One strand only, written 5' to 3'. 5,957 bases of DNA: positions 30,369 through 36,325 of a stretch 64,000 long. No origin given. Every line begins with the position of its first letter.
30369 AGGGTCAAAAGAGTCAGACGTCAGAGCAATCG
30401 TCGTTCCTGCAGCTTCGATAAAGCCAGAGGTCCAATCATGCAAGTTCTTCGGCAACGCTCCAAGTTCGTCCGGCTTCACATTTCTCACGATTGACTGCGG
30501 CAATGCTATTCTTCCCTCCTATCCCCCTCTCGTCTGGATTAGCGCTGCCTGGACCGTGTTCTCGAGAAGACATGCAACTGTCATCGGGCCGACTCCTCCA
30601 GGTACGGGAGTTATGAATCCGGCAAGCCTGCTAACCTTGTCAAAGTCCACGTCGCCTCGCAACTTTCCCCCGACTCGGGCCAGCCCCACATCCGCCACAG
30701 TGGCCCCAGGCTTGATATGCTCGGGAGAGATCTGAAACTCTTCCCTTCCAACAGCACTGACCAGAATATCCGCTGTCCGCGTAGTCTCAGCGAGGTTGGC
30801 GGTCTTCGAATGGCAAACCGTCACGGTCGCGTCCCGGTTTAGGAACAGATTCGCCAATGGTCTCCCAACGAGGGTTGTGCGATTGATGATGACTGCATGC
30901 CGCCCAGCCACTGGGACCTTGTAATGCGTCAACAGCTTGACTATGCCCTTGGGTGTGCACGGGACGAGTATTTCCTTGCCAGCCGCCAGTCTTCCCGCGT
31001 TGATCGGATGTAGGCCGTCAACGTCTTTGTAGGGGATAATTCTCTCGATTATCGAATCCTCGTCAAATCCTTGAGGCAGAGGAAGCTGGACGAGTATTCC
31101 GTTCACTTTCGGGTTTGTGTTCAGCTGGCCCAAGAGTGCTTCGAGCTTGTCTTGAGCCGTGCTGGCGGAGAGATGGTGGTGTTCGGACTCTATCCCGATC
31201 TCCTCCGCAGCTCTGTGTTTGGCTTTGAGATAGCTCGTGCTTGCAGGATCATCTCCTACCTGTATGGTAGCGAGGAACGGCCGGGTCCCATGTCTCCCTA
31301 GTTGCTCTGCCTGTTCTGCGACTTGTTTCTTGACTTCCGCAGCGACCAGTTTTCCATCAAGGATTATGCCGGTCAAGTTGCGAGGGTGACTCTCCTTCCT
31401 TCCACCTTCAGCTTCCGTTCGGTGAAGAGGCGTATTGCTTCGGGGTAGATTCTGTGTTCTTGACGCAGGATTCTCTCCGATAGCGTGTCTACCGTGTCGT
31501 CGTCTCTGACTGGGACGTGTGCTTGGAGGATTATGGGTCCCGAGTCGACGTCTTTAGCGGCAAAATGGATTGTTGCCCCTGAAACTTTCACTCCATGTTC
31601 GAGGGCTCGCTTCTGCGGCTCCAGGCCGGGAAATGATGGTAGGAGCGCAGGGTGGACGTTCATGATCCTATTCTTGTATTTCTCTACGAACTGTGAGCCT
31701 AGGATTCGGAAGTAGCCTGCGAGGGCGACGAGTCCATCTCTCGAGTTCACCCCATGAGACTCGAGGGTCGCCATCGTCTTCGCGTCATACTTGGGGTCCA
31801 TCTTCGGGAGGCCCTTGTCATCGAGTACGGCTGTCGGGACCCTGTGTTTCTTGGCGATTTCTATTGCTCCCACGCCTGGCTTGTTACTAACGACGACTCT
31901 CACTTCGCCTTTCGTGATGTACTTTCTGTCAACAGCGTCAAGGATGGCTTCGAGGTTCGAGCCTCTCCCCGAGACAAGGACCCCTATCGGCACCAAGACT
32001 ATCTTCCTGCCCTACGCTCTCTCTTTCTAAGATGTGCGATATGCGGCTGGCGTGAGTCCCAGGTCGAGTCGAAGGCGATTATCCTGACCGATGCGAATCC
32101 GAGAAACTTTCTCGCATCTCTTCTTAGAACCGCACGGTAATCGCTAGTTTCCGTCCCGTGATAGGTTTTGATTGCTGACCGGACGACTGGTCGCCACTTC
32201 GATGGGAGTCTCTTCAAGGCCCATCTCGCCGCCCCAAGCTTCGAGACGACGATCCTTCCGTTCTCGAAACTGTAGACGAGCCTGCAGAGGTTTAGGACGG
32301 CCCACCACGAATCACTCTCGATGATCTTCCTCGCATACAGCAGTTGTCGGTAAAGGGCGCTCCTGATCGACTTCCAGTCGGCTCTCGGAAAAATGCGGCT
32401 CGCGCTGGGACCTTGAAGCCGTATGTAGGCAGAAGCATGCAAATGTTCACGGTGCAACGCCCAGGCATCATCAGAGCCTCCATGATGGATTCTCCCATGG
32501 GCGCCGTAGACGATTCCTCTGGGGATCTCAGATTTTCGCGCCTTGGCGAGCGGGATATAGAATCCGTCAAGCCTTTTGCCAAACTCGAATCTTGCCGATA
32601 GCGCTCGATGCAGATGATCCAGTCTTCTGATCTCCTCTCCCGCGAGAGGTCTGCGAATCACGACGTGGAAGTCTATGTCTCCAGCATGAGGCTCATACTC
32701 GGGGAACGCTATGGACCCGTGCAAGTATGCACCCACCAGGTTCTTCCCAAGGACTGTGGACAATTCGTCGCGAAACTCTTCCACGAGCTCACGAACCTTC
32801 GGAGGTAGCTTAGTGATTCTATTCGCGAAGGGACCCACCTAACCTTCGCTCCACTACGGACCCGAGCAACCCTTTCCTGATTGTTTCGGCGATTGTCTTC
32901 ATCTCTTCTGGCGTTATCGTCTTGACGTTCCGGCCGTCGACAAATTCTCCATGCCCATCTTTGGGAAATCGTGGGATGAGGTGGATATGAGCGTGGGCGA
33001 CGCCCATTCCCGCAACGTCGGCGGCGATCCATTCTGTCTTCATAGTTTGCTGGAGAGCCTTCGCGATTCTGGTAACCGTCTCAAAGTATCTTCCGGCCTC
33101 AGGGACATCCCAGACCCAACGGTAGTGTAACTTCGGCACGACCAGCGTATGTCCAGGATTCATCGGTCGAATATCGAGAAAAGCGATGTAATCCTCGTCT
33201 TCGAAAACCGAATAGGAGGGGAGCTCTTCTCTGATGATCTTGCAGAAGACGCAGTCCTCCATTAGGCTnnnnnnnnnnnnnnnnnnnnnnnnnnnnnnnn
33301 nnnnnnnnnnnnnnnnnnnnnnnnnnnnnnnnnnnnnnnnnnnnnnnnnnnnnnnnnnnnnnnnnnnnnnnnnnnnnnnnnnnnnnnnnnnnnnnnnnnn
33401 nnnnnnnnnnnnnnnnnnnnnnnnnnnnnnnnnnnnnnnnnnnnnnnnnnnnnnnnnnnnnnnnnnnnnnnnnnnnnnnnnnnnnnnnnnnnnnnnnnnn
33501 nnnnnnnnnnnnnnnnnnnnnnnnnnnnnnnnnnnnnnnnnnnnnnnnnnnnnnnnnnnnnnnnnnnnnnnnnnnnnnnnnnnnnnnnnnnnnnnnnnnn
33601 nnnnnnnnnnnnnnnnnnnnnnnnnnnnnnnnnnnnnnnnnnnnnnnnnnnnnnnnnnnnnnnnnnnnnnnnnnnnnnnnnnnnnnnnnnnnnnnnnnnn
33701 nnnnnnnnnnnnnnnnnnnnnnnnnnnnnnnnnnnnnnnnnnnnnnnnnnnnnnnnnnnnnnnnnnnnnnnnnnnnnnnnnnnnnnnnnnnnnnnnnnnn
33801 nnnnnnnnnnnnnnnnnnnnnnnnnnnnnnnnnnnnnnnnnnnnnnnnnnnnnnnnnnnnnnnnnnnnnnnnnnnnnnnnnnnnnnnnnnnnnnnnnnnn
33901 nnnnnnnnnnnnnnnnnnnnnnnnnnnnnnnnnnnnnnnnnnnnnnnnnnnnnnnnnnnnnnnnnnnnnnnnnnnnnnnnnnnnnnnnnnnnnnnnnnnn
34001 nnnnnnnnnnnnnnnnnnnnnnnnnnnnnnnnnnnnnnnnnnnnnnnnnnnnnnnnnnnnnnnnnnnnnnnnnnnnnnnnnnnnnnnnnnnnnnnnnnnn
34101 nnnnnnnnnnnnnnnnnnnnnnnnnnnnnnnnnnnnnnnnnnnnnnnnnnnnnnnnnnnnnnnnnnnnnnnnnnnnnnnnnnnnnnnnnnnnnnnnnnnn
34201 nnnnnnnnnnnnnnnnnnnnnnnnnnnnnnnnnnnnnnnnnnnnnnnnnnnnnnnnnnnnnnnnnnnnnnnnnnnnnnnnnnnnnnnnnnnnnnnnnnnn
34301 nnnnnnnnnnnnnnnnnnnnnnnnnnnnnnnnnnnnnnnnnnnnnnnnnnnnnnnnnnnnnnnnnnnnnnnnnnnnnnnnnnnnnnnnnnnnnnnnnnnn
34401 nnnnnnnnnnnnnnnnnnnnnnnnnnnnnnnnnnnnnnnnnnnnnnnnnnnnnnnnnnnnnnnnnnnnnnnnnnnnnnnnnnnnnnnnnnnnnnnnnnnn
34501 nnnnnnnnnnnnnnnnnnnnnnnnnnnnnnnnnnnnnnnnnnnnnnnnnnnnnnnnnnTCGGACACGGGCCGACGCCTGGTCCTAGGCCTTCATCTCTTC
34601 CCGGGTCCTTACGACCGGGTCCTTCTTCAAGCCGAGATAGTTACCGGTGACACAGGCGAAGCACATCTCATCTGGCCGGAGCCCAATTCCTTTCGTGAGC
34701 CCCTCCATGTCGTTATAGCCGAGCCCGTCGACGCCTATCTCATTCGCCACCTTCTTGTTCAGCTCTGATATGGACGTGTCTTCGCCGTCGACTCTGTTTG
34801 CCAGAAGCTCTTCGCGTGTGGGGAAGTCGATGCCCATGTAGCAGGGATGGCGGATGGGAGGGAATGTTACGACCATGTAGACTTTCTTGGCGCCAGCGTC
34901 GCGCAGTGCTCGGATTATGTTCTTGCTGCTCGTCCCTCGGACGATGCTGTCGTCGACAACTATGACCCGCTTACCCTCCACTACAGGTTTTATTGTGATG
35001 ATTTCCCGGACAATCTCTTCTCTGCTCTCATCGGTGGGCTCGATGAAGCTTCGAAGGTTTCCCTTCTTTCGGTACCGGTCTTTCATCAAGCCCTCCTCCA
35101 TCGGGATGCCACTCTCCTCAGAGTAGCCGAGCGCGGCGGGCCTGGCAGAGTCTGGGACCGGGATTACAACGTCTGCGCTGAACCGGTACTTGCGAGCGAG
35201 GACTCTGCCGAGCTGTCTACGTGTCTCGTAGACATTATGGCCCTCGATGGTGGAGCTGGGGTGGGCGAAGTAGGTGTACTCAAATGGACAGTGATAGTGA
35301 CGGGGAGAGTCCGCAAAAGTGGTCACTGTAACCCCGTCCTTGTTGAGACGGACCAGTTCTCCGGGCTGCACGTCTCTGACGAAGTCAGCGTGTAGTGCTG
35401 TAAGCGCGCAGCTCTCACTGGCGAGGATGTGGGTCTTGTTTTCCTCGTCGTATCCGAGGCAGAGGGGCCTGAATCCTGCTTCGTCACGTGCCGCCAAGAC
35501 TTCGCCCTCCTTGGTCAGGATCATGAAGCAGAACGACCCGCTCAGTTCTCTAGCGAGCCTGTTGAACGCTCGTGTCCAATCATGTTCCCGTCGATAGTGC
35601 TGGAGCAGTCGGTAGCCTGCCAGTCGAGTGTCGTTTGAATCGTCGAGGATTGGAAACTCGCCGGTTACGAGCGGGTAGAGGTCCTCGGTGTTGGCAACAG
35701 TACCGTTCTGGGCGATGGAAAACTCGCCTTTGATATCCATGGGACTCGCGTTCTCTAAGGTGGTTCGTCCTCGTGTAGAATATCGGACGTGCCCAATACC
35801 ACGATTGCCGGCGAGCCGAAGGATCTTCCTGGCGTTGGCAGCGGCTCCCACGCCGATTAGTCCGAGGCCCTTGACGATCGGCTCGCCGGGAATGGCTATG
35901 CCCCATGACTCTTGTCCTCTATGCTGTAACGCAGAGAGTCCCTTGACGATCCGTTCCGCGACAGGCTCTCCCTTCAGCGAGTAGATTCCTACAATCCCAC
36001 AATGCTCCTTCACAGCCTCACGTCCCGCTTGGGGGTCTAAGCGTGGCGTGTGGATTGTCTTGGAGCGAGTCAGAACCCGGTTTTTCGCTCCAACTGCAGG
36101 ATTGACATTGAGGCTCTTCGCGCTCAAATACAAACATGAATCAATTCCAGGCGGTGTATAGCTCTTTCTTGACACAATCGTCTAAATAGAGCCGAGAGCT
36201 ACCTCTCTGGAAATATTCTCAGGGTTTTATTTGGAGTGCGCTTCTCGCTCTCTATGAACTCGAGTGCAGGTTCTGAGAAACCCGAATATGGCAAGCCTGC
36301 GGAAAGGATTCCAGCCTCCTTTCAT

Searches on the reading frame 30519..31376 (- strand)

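Call 98: search_protein_families(library=ncbifam, proteins=[window:30519-31376:-], max_evalue=0.00001)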
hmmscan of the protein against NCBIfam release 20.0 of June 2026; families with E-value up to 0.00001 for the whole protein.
window:30519-31376:- (285 aa): 30 families (the best 25 are shown)
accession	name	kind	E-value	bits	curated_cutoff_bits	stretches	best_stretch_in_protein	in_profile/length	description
NF010785.0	PRK14188.1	subfamily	3.2e-101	338.2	396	1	4-279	4-287/297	bifunctional methylenetetrahydrofolate dehydrogenase/methenyltetrahydrofolate cyclohydrolase FolD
NF010786.0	PRK14189.1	subfamily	6.1e-99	330.7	421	1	1-278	1-278/285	bifunctional methylenetetrahydrofolate dehydrogenase/methenyltetrahydrofolate cyclohydrolase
NF010770.0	PRK14173.1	equivalog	4.6e-98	328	411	1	1-282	1-282/287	bifunctional 5,10-methylene-tetrahydrofolate dehydrogenase/ 5,10-methylene-tetrahydrofolate cyclohydrolase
NF010775.0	PRK14178.1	equivalog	2.9e-97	325.2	465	1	4-282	1-275/279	bifunctional methylenetetrahydrofolate dehydrogenase/methenyltetrahydrofolate cyclohydrolase FolD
NF010787.0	PRK14191.1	equivalog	5e-97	324.5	423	1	5-283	3-282/285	bifunctional methylenetetrahydrofolate dehydrogenase/methenyltetrahydrofolate cyclohydrolase FolD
NF008058.0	PRK10792.1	equivalog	1.2e-96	323.1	355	1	1-278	1-279/285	bifunctional methylenetetrahydrofolate dehydrogenase/methenyltetrahydrofolate cyclohydrolase FolD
NF010783.0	PRK14186.1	equivalog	2.6e-95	319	333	1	4-277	3-281/297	bifunctional methylenetetrahydrofolate dehydrogenase/methenyltetrahydrofolate cyclohydrolase FolD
NF010776.0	PRK14179.1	equivalog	1.3e-94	316.5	445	1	5-281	4-281/284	bifunctional methylenetetrahydrofolate dehydrogenase/methenyltetrahydrofolate cyclohydrolase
NF010781.0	PRK14184.1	equivalog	3.8e-94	315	438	1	5-278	3-280/286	bifunctional 5,10-methylene-tetrahydrofolate dehydrogenase/ 5,10-methylene-tetrahydrofolate cyclohydrolase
NF010773.0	PRK14176.1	equivalog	1.2e-91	307.1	437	1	4-278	9-283/287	bifunctional 5,10-methylene-tetrahydrofolate dehydrogenase/ 5,10-methylene-tetrahydrofolate cyclohydrolase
NF010766.0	PRK14169.1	equivalog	6.2e-91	304.8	450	1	5-279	4-278/283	bifunctional methylenetetrahydrofolate dehydrogenase/methenyltetrahydrofolate cyclohydrolase FolD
NF010789.1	PRK14193.1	equivalog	1.1e-90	303.7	401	1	3-278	2-278/281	bifunctional methylenetetrahydrofolate dehydrogenase/methenyltetrahydrofolate cyclohydrolase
NF010780.0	PRK14183.1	equivalog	1.8e-87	293.2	480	1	5-279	3-278/283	bifunctional 5,10-methylene-tetrahydrofolate dehydrogenase/ 5,10-methylene-tetrahydrofolate cyclohydrolase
NF010790.0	PRK14194.1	equivalog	3.9e-87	292.3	508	1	5-282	6-286/301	bifunctional methylenetetrahydrofolate dehydrogenase/methenyltetrahydrofolate cyclohydrolase FolD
NF010764.0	PRK14167.1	subfamily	4.3e-87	292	477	1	5-282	4-290/297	bifunctional 5,10-methylene-tetrahydrofolate dehydrogenase/ 5,10-methylene-tetrahydrofolate cyclohydrolase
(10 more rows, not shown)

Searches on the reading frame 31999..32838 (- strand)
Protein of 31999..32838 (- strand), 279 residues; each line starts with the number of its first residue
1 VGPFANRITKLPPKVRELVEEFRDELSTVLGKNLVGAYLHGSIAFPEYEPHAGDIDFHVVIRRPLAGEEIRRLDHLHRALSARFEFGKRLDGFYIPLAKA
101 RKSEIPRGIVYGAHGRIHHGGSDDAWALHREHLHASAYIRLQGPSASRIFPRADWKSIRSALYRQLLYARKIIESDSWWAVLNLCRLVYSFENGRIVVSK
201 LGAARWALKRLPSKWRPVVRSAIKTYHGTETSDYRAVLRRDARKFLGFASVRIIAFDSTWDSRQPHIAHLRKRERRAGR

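Call 98: search_protein_families(library=ncbifam, proteins=[window:31999-32838:-], max_evalue=0.00001)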
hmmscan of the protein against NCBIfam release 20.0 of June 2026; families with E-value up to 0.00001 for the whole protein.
window:31999-32838:- (279 aa): 10 families
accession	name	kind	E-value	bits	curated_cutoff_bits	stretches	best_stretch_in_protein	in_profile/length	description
NF010309.0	PRK13746.1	subfamily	8.1e-16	58.1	193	1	139-253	143-257/263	aminoglycoside adenylyltransferase family protein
NF012212.1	ANT_9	subfamily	5.4e-14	52.1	340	1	138-236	135-232/249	aminoglycoside nucleotidyltransferase ANT(9)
NF045972.1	ANT_3pp_I_Serra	equivalog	4e-11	43.1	500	1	134-254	139-257/261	ANT(3'')-I family aminoglycoside adenylyltransferase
NF012135.0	ANT_3pp_9_crypt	exception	4.5e-11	42.8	560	1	137-253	141-257/262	cryptic aminoglycoside nucleotidyltransferase ANT(3'')/ANT(9)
NF012157.0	ANT_3pp_I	equivalog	4.5e-11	42.5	375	1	139-252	137-250/256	AadA family aminoglycoside 3''-O-nucleotidyltransferase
NF045909.1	ANT_9_Ic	equivalog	1.5e-09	37.6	505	0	138-237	142-240/259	aminoglycoside nucleotidyltransferase ANT(9)-Ic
NF053581.1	ANT_3pp_Ic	exception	2.3e-09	37.2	545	0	135-254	139-258/265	aminoglycoside nucleotidyltransferase ANT(3'')-Ic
NF033220.1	ANT_3pp_II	equivalog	6.5e-08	32.2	400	0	174-229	172-226/258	ANT(3'')-II family aminoglycoside nucleotidyltransferase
NF033127.1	ANT_3pp_AadA3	exception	7.6e-08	32.1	595.5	1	139-232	138-232/258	ANT(3'')-Ia family aminoglycoside nucleotidyltransferase AadA3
NF033126.1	ANT_3pp_AadA1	exception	2.6e-07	30.5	587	1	140-232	139-232/258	ANT(3'')-Ia family aminoglycoside nucleotidyltransferase AadA1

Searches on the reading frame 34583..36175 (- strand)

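Call 12: search_protein_families(library=pfam, proteins=[window:34583-36175:-], max_evalue=0.001)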
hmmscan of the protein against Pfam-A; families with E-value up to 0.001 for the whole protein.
window:34583-36175:- (530 aa): 3 families
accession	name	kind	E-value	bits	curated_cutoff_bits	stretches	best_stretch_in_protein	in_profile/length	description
PF13522.11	GATase_6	-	1.7e-10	41.5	27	1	122-254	9-130/130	Glutamine amidotransferase domain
PF13537.11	GATase_7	-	1.8e-10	41.4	25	1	141-259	11-122/123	Glutamine amidotransferase domain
PF00156.33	Pribosyltran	-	3e-09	36.8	26.3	1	328-438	24-124/158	Phosphoribosyl transferase domain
